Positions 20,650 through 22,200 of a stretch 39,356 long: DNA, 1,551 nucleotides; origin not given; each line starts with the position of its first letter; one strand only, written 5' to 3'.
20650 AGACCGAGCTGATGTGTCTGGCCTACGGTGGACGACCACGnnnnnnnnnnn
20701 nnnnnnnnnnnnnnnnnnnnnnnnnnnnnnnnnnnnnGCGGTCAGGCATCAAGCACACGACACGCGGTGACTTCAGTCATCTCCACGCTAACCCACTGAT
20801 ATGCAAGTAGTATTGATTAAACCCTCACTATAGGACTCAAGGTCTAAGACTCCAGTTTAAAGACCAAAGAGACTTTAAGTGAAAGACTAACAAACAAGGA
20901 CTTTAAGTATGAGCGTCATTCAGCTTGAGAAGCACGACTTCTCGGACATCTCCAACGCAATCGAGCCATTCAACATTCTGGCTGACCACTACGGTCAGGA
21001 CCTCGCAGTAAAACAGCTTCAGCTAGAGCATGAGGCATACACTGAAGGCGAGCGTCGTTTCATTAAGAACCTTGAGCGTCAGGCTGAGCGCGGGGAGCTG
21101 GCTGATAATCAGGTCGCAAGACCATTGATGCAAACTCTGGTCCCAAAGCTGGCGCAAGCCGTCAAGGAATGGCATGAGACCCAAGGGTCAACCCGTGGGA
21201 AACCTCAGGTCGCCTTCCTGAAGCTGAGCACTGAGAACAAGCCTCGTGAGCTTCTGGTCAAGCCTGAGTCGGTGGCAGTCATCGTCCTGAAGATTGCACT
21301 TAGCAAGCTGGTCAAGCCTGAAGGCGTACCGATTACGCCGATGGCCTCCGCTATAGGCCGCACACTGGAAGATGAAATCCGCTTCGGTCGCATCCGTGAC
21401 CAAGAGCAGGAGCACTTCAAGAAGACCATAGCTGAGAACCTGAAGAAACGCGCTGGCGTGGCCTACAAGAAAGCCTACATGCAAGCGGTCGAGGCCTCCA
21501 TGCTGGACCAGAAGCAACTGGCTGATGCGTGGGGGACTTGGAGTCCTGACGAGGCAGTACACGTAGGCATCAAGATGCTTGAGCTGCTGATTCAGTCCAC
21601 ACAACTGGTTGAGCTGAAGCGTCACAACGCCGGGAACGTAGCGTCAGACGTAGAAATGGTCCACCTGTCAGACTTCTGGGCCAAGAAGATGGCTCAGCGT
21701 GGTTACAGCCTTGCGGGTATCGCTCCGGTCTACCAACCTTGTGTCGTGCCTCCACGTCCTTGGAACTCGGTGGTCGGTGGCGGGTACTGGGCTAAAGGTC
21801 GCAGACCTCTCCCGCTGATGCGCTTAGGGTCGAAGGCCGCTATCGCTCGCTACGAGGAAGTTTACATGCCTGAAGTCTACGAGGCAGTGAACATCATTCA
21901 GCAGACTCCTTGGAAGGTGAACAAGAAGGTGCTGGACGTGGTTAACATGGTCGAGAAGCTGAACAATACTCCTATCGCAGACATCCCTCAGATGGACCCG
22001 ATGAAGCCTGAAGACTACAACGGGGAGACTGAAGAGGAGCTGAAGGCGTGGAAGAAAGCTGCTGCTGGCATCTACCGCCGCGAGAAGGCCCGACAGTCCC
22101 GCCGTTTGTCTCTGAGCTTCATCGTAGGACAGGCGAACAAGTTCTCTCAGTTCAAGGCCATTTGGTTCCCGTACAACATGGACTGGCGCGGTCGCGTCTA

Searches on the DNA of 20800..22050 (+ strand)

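Call 68: search_dna_similar(query=window:20800-22050:+, collection=phages, mode=near, max_rows=40)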
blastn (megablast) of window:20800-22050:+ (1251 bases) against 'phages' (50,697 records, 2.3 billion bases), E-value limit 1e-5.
Records with a match: 220; places in all: 224; records where one place covers at least 80% of the query: 214.
Best place of each record, by identity: 95-99% 2; 90-95% 8; 80-90% 207; 60-80% 3.
By first word of the organism name: Escherichia 91; Salmonella 59; Enterobacter 17; Kayfunavirus 17; Citrobacter 8; Cronobacter 5; Shigella 5; Klebsiella 5; Bacteriophage 2; Enterococcus 2; and 9 more.
By host as written in the record: Escherichia coli 48; Salmonella enterica subsp. enterica serovar Typhi 28; - 27; Salmonella enterica subsp. enterica serovar Typhi strain BRD948 10; Enterobacter cloacae 7; Salmonella enterica subsp. enterica serovar Paratyphi C 5; Citrobacter freundii CF3 5; Salmonella enterica subsp. enterica serovar Paratyphi B 4; and 58 more.
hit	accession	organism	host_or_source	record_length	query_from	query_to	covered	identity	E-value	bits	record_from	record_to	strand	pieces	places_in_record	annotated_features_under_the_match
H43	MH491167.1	Cronobacter phage GW1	Cronobacter turicensis cro1541A1-1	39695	1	1251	100%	96.4%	0e+0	2061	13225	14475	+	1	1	1: DNA-directed RNA polymerase | hypothetical protein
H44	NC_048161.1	Cronobacter phage GW1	Cronobacter turicensis cro1541A1-1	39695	1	1251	100%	96.4%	0e+0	2061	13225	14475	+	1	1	1: N4-like RNA polymerase | hypothetical protein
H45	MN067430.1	Escherichia phage vB_EcoP-Ro103C3lw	Escherichia coli O103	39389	1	1251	100%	93.3%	0e+0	1844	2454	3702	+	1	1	DNA-directed RNA polymerase | hypothetical protein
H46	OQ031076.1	Shigella phage SFP20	Shigella flexneri KCTC 22192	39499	1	1251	100%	93.3%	0e+0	1844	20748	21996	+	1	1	DNA-directed RNA polymerase | hypothetical protein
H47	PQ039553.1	Enterobacter phage vB_Ecl_MII_002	Enterobacter cloacae ATCC 50398 ZM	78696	1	1251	100%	92.6%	0e+0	1794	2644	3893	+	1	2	rasttk_feature_creation_tool=svr_big_repeats | svr_condense_repeats | DNA-directed RNA polymerase | hypothetical protein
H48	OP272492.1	Enterobacter phage 03_vB_Eclo_IJM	Enterobacter cloacae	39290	1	1251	100%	92.3%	0e+0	1775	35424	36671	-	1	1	DNA-directed RNA polymerase (x4) | hypothetical protein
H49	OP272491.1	Enterobacter phage 02_vB_Eclo_IJM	Enterobacter cloacae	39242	1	1251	100%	92.3%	0e+0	1773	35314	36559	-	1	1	DNA-directed RNA polymerase (x2) | hypothetical protein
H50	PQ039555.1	Enterobacter phage vB_Ecl_MII_004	Enterobacter cloacae (BPA MR KB)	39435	1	1251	100%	92.2%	0e+0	1770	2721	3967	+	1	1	DNA-directed RNA polymerase (x2) | hypothetical protein (x2)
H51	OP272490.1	Enterobacter phage 01_vB_Eclo_IJM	Enterobacter cloacae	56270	1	1251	100%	92.2%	0e+0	1768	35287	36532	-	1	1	DNA-directed RNA polymerase (x4)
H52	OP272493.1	Enterobacter phage 04_vB_Eclo_IJM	Enterobacter cloacae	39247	1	1227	98%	91.8%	0e+0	1701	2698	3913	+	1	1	DNA-directed RNA polymerase (x3) | hypothetical protein (x4)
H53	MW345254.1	Cronobacter phage vB_CtuP_B1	Cronobacter sp.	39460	1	1218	97%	88.0%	0e+0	1435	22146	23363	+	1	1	1: RNA polymerase | hypothetical protein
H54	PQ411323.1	Enterobacter phage vB_VIPECLMC06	Enterobacter cloacae OMCS-22-1551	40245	1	1251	100%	82.6%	0e+0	1092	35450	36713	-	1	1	RNA polymerase | hypothetical protein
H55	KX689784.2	Escherichia phage JSS1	Escherichia coli O153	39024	1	1251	100%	82.0%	0e+0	1044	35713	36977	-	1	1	DNA-directed RNA polymerase | hypothetical protein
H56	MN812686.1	Dickeya phage Monomax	Pectobacterium polaris F171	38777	1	1251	100%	81.9%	0e+0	1038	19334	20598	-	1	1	record has no annotation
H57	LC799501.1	Morganella phage MopsHU1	Morganella psychrotolerans Mps.8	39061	1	1251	100%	81.9%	0e+0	1038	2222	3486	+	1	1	DNA-dependent RNA polymerase | hypothetical protein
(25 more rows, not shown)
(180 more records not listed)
